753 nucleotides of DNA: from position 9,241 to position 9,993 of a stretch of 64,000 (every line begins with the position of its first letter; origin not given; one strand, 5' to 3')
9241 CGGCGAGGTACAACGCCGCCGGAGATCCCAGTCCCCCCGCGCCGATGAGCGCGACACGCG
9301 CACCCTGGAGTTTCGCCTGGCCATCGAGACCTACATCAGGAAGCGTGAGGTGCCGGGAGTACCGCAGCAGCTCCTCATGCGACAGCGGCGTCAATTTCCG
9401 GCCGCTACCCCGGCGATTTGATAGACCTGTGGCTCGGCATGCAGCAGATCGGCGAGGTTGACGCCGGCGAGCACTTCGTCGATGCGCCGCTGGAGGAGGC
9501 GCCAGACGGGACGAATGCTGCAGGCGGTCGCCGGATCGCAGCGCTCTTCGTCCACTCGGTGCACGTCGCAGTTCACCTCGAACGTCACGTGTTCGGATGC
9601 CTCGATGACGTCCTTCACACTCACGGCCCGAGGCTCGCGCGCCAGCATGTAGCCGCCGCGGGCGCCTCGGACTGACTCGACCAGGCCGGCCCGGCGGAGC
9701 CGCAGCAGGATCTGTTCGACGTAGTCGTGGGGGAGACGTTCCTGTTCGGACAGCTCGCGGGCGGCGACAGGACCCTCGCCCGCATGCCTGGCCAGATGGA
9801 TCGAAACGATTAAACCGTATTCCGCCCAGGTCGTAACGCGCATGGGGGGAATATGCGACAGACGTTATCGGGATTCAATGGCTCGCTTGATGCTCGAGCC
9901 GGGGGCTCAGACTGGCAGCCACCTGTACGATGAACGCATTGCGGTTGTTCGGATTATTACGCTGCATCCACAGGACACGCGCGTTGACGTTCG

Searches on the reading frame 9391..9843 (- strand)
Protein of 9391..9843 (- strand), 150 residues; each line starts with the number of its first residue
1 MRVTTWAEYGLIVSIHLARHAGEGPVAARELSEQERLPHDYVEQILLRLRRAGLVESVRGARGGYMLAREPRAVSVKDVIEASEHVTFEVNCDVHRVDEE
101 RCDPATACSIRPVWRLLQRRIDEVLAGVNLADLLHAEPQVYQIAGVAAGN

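Call 47: search_protein_families(library=pfam, proteins=[window:9391-9843:-], max_evalue=0.001)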
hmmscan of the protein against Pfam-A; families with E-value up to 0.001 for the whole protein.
window:9391-9843:- (150 aa): 1 family
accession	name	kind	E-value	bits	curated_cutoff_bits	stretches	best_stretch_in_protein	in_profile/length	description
PF02082.26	Rrf2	-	2.1e-33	115.7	30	1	4-135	2-131/132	Iron-dependent Transcriptional regulator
